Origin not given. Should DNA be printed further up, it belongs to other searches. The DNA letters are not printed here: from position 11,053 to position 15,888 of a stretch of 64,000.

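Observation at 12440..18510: Previously undescribed ~17-aa tandem repeat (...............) shared by three T4SS-linked proteins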

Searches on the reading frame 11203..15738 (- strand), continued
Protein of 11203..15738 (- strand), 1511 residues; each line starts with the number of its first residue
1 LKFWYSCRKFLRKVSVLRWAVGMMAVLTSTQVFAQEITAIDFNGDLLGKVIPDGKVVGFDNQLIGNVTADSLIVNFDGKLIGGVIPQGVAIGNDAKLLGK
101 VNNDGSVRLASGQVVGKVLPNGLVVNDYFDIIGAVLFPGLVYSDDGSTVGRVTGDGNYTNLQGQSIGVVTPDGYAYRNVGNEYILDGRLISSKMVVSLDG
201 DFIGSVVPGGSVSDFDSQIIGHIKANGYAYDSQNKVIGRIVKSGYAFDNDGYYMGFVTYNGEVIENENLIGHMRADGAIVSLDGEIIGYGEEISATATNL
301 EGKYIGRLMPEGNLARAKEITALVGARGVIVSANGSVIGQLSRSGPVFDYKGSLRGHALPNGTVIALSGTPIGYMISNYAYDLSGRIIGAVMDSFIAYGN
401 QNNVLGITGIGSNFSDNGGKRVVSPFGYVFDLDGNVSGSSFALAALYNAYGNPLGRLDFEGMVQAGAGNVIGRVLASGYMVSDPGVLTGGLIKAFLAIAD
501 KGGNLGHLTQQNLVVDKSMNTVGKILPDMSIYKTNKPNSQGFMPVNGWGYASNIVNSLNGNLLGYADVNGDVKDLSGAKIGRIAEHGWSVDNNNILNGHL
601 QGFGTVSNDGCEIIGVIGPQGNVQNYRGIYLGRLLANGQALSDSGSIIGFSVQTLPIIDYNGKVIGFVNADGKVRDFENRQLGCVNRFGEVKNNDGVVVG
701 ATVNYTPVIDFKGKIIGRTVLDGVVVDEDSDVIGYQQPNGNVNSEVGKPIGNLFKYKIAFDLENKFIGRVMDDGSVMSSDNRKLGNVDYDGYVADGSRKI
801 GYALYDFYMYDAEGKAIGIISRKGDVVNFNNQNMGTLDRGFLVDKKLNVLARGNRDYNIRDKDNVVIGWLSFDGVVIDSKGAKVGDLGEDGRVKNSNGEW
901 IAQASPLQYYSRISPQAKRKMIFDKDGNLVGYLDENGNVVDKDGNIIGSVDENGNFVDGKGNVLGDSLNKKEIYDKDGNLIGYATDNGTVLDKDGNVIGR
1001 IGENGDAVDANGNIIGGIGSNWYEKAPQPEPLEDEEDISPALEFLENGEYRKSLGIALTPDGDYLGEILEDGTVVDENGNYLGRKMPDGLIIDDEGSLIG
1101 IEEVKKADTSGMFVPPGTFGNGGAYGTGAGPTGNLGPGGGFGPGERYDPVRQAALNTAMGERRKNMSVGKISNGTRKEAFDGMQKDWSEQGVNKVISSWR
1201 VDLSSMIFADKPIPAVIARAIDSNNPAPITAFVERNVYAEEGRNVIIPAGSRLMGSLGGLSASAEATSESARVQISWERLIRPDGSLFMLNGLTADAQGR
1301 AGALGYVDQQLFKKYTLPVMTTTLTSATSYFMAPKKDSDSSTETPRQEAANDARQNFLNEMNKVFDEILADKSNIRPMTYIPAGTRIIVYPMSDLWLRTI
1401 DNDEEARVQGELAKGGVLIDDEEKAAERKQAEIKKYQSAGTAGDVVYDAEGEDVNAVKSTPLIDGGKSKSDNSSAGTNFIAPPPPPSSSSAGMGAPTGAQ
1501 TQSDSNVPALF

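Call 16: find_homologous_proteins(query=window:11203-15738:-, max_evalue=0.00001)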
Query window:11203-15738:- (1511 aa): 1068 proteins with E <= 0.00001 among 8000 candidates; the best 120 are listed.
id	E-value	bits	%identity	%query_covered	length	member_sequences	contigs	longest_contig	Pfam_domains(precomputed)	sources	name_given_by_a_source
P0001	0.0e+0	3308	100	99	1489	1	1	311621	PF21784.4,PF12396.15,PF21785.4,PF03743.20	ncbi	-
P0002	0.0e+0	2347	69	100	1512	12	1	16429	PF21784.4,PF12396.15,PF21785.4,PF03743.20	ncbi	-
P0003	0.0e+0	2342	71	98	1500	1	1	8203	PF21784.4,PF12396.15,PF21785.4,PF03743.20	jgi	-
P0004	0.0e+0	2290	69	97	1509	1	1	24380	PF21784.4,PF12396.15,PF21785.4,PF03743.20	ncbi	-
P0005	0.0e+0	2183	65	97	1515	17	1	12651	PF21784.4,PF12396.15,PF21785.4,PF03743.20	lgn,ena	-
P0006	0.0e+0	2170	64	98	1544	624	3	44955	PF21784.4,PF12396.15,PF21785.4,PF03743.20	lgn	-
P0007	0.0e+0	2155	64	97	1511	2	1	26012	PF21784.4,PF12396.15,PF21785.4,PF03743.20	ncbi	-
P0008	0.0e+0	2149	64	99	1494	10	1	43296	PF21784.4,PF12396.15,PF21785.4,PF03743.20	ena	-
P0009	0.0e+0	2121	63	98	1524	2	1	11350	PF21784.4,PF12396.15,PF21785.4,PF03743.20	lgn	-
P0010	0.0e+0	2117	63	100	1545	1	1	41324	PF21784.4,PF12396.15,PF21785.4,PF03743.20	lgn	-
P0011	0.0e+0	2104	64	97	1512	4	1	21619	PF21784.4,PF12396.15,PF21785.4,PF03743.20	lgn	-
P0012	0.0e+0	2100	63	98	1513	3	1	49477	PF21784.4,PF12396.15,PF21785.4,PF03743.20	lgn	-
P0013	0.0e+0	2092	63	100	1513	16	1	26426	PF21784.4,PF12396.15,PF21785.4,PF03743.20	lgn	-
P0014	0.0e+0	2089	63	99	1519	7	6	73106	PF21784.4,PF12396.15,PF21785.4,PF03743.20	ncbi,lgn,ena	-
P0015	0.0e+0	2085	63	98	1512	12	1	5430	PF21784.4,PF12396.15,PF21785.4,PF03743.20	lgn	-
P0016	0.0e+0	2083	61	97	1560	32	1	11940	PF21784.4,PF12396.15,PF21785.4,PF03743.20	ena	-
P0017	0.0e+0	2074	62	98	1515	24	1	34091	PF21784.4,PF12396.15,PF21785.4,PF03743.20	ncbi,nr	ncbi:MAG: hypothetical protein IJ482_00745 [Alphaproteobacteria bacterium]|nr:hypothetical protein [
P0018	0.0e+0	2073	62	100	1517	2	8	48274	PF21784.4,PF12396.15,PF21785.4,PF03743.20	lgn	-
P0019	0.0e+0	2072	62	100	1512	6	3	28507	PF21784.4,PF12396.15,PF21785.4,PF03743.20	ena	-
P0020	0.0e+0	2070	63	98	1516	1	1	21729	PF21784.4,PF12396.15,PF21785.4,PF03743.20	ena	-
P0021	0.0e+0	2068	63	98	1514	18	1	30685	PF21784.4,PF12396.15,PF21785.4,PF03743.20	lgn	-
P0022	0.0e+0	2066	61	100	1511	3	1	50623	PF21784.4,PF12396.15,PF21785.4,PF03743.20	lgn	-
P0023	0.0e+0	2065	63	98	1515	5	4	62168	PF21784.4,PF12396.15,PF21785.4,PF03743.20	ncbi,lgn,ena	-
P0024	0.0e+0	2051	61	100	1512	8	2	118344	PF21784.4,PF12396.15,PF21785.4,PF03743.20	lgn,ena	-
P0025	0.0e+0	2042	63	96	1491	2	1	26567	PF21784.4,PF12396.15,PF21785.4,PF03743.20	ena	-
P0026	0.0e+0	2035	62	96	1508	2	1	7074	PF21784.4,PF12396.15,PF21785.4,PF03743.20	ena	-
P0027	0.0e+0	2031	62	99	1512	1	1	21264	PF21784.4,PF12396.15,PF21785.4,PF03743.20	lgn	-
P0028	0.0e+0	2029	61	97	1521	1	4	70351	PF21784.4,PF12396.15,PF21785.4,PF03743.20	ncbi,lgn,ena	-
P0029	0.0e+0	2004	60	99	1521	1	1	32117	PF21784.4,PF12396.15,PF21785.4,PF03743.20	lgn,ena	-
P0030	0.0e+0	1995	59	100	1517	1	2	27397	PF21784.4,PF12396.15,PF21785.4,PF03743.20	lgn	-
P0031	0.0e+0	1984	60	99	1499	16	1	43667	PF21784.4,PF21785.4,PF03743.20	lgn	-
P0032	0.0e+0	1964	59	100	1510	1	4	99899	PF21784.4,PF12396.15,PF21785.4,PF03743.20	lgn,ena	-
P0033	0.0e+0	1963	59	100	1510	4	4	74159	PF21784.4,PF12396.15,PF21785.4,PF03743.20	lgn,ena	-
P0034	0.0e+0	1960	59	100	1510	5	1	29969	PF21784.4,PF12396.15,PF21785.4,PF03743.20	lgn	-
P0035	0.0e+0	1960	59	100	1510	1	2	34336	PF21784.4,PF12396.15,PF21785.4,PF03743.20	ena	-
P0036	0.0e+0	1959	58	100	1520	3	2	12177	PF21784.4,PF12396.15,PF21785.4,PF03743.20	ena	-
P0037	0.0e+0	1958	59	100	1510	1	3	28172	PF21784.4,PF12396.15,PF21785.4,PF03743.20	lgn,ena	-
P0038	0.0e+0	1951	60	96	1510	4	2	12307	PF21784.4,PF12396.15,PF21785.4,PF03743.20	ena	-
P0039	0.0e+0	1930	59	98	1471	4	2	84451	PF21784.4,PF12396.15,PF21785.4,PF03743.20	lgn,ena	-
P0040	0.0e+0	1907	58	97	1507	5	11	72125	PF21784.4,PF12396.15,PF21785.4,PF03743.20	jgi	-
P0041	0.0e+0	1901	46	99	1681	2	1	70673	PF21784.4,PF05593.20,PF12396.15,PF21785.4,PF03743.20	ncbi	-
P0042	0.0e+0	1880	58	99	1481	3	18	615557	PF21784.4,PF12396.15,PF21785.4,PF03743.20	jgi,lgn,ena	-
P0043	0.0e+0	1880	57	99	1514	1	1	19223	PF21784.4,PF21785.4,PF03743.20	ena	-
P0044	0.0e+0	1879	57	99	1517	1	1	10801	PF21784.4,PF21785.4,PF03743.20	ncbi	-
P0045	0.0e+0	1867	54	100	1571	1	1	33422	PF21784.4,PF12396.15,PF21785.4,PF03743.20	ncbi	-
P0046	0.0e+0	1848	56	99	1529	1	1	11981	PF21784.4,PF05593.20,PF12396.15,PF21785.4,PF03743.20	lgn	-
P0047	0.0e+0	1844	57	96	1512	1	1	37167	PF21784.4,PF12396.15,PF21785.4,PF03743.20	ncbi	-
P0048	0.0e+0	1840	54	99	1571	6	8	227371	PF21784.4,PF05593.20,PF12396.15,PF21785.4,PF03743.20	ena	-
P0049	0.0e+0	1839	56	99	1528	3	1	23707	PF21784.4,PF12396.15,PF21785.4,PF03743.20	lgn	-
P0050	0.0e+0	1829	56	99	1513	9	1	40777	PF21784.4,PF12396.15,PF21785.4,PF03743.20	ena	-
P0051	0.0e+0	1826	50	100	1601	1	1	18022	PF21784.4,PF05593.20,PF12396.15,PF21785.4,PF03743.20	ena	-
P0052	0.0e+0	1823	56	99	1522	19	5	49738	PF21784.4,PF12396.15,PF21785.4,PF03743.20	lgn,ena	-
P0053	0.0e+0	1823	50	100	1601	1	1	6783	PF21784.4,PF12396.15,PF21785.4,PF03743.20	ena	-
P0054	0.0e+0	1821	54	100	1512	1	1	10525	PF21784.4,PF12396.15,PF21785.4,PF03743.20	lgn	-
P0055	0.0e+0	1808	49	100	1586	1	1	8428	PF21784.4,PF12396.15,PF21785.4,PF03743.20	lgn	-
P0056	0.0e+0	1799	55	97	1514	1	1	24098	PF21784.4,PF12396.15,PF21785.4,PF03743.20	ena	-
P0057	0.0e+0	1792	47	74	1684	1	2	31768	PF21784.4,PF05593.20,PF12396.15,PF21785.4,PF03743.20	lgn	-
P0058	0.0e+0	1779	54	99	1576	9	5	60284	PF21784.4,PF12396.15,PF21785.4,PF03743.20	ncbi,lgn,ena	-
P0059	0.0e+0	1761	55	98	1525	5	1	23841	PF21784.4,PF12396.15,PF21785.4,PF03743.20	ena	-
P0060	0.0e+0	1760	55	99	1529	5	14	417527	PF21784.4,PF12396.15,PF21785.4,PF03743.20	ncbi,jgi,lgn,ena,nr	ncbi:MAG: hypothetical protein E7020_06635 [Alphaproteobacteria bacterium]|nr:hypothetical protein [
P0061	0.0e+0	1755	54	100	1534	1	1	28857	PF21784.4,PF05593.20,PF12396.15,PF21785.4,PF03743.20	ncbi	-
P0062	0.0e+0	1750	46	98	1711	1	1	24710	PF21784.4,PF12396.15,PF21785.4,PF03743.20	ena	-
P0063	0.0e+0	1749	47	98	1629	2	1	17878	PF21784.4,PF05593.20,PF12396.15,PF21785.4,PF03743.20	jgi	jgi:YD repeat-containing protein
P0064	0.0e+0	1730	53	100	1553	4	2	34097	PF21784.4,PF12396.15,PF21785.4,PF03743.20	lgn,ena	-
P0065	0.0e+0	1729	47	73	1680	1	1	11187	PF21784.4,PF12396.15,PF21785.4,PF03743.20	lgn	-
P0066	0.0e+0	1726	55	97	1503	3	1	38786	PF21784.4,PF12396.15,PF21785.4,PF03743.20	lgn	-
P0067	0.0e+0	1726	54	93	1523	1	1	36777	PF21784.4,PF12396.15,PF21785.4,PF03743.20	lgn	-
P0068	0.0e+0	1720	52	95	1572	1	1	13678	PF21784.4,PF12396.15,PF21785.4,PF03743.20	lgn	-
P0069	0.0e+0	1719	45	72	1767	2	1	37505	PF21784.4,PF05593.20,PF12396.15,PF21785.4,PF03743.20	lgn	-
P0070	0.0e+0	1716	51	98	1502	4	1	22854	PF21784.4,PF12396.15,PF21785.4,PF03743.20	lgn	-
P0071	0.0e+0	1715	51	98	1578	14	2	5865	PF21784.4,PF12396.15,PF21785.4,PF03743.20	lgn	-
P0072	0.0e+0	1714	53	96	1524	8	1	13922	PF21784.4,PF12396.15,PF21785.4,PF03743.20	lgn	-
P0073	0.0e+0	1713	52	97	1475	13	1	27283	PF21784.4,PF12396.15,PF21785.4,PF03743.20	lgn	-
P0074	0.0e+0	1712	52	96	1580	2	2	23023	PF21784.4,PF12396.15,PF21785.4,PF03743.20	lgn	-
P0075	0.0e+0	1706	51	96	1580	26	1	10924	PF21784.4,PF12396.15,PF21785.4,PF03743.20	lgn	-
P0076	0.0e+0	1706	50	97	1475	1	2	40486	PF21784.4,PF12396.15,PF21785.4,PF03743.20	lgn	-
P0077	0.0e+0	1706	54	92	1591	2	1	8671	PF21784.4,PF12396.15,PF21785.4,PF03743.20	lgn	-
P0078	0.0e+0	1700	52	100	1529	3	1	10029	PF21784.4,PF12396.15,PF21785.4,PF03743.20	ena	-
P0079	0.0e+0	1696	51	96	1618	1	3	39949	PF21784.4,PF12396.15,PF21785.4,PF03743.20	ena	-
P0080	0.0e+0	1693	54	98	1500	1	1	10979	PF21784.4,PF12396.15,PF21785.4,PF03743.20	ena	-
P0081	0.0e+0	1693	51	96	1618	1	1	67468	PF21784.4,PF12396.15,PF21785.4,PF03743.20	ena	-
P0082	0.0e+0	1693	50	98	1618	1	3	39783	PF21784.4,PF12396.15,PF21785.4,PF03743.20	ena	-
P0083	0.0e+0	1691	52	100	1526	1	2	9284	PF21784.4,PF12396.15,PF21785.4,PF03743.20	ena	-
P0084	0.0e+0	1691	53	94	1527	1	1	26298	PF21784.4,PF12396.15,PF21785.4,PF03743.20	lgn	-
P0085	0.0e+0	1691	51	96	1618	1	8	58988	PF21784.4,PF12396.15,PF21785.4,PF03743.20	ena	-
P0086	0.0e+0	1691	53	98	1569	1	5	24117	PF21784.4,PF12396.15,PF21785.4,PF03743.20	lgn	-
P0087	0.0e+0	1690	52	98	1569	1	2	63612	PF21784.4,PF12396.15,PF21785.4,PF03743.20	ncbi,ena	-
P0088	0.0e+0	1689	53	98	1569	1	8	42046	PF21784.4,PF12396.15,PF21785.4,PF03743.20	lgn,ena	-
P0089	0.0e+0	1689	53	98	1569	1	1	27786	PF21784.4,PF12396.15,PF21785.4,PF03743.20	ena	-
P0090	0.0e+0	1689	52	98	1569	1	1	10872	PF21784.4,PF12396.15,PF21785.4,PF03743.20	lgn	-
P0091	0.0e+0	1689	52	98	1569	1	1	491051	PF21784.4,PF12396.15,PF21785.4,PF03743.20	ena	-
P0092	0.0e+0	1689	53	98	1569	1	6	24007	PF21784.4,PF12396.15,PF21785.4,PF03743.20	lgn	-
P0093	0.0e+0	1689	53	97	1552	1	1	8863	PF21784.4,PF12396.15,PF21785.4,PF03743.20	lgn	-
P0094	0.0e+0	1689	53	98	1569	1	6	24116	PF21784.4,PF12396.15,PF21785.4,PF03743.20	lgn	-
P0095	0.0e+0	1689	52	98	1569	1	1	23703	PF21784.4,PF12396.15,PF21785.4,PF03743.20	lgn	-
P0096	0.0e+0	1688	53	97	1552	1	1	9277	PF21784.4,PF12396.15,PF21785.4,PF03743.20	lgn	-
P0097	0.0e+0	1688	53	98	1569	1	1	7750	PF21784.4,PF12396.15,PF21785.4,PF03743.20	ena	-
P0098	0.0e+0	1688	52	98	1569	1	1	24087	PF21784.4,PF12396.15,PF21785.4,PF03743.20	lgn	-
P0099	0.0e+0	1688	54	97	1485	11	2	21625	PF21784.4,PF21785.4,PF03743.20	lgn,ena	-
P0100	0.0e+0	1688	52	98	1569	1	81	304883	PF21784.4,PF12396.15,PF21785.4,PF03743.20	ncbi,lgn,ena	-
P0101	0.0e+0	1688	51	96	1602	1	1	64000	PF21784.4,PF12396.15,PF21785.4,PF03743.20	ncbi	-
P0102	0.0e+0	1688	52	98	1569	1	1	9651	PF21784.4,PF12396.15,PF21785.4,PF03743.20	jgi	-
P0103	0.0e+0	1688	53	98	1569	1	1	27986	PF21784.4,PF12396.15,PF21785.4,PF03743.20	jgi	-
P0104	0.0e+0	1688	52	98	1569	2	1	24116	PF21784.4,PF12396.15,PF21785.4,PF03743.20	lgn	-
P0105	0.0e+0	1688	52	98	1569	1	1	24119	PF21784.4,PF12396.15,PF21785.4,PF03743.20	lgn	-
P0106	0.0e+0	1688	53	98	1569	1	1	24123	PF21784.4,PF12396.15,PF21785.4,PF03743.20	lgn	-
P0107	0.0e+0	1688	52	98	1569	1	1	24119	PF21784.4,PF12396.15,PF21785.4,PF03743.20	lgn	-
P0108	0.0e+0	1688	52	98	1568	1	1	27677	PF21784.4,PF12396.15,PF21785.4,PF03743.20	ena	-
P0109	0.0e+0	1688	53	96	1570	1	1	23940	PF21784.4,PF12396.15,PF21785.4,PF03743.20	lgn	-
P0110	0.0e+0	1688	53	98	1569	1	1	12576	PF21784.4,PF12396.15,PF21785.4,PF03743.20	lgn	-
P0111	0.0e+0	1688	53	97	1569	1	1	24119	PF21784.4,PF12396.15,PF21785.4,PF03743.20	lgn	-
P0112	0.0e+0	1688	53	98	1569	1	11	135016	PF21784.4,PF12396.15,PF21785.4,PF03743.20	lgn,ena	-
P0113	0.0e+0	1688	52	98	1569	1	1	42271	PF21784.4,PF12396.15,PF21785.4,PF03743.20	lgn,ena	-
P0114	0.0e+0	1687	53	98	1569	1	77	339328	PF21784.4,PF12396.15,PF21785.4,PF03743.20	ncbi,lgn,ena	-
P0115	0.0e+0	1687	52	98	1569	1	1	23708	PF21784.4,PF12396.15,PF21785.4,PF03743.20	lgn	-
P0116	0.0e+0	1687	52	98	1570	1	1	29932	PF21784.4,PF12396.15,PF21785.4,PF03743.20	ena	-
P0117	0.0e+0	1687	52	98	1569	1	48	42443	PF21784.4,PF12396.15,PF21785.4,PF03743.20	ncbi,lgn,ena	-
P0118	0.0e+0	1687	53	97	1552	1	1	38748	PF21784.4,PF12396.15,PF21785.4,PF03743.20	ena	-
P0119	0.0e+0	1687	53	98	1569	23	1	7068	PF21784.4,PF12396.15,PF21785.4,PF03743.20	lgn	-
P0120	0.0e+0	1687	52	98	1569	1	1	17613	PF21784.4,PF12396.15,PF21785.4,PF03743.20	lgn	-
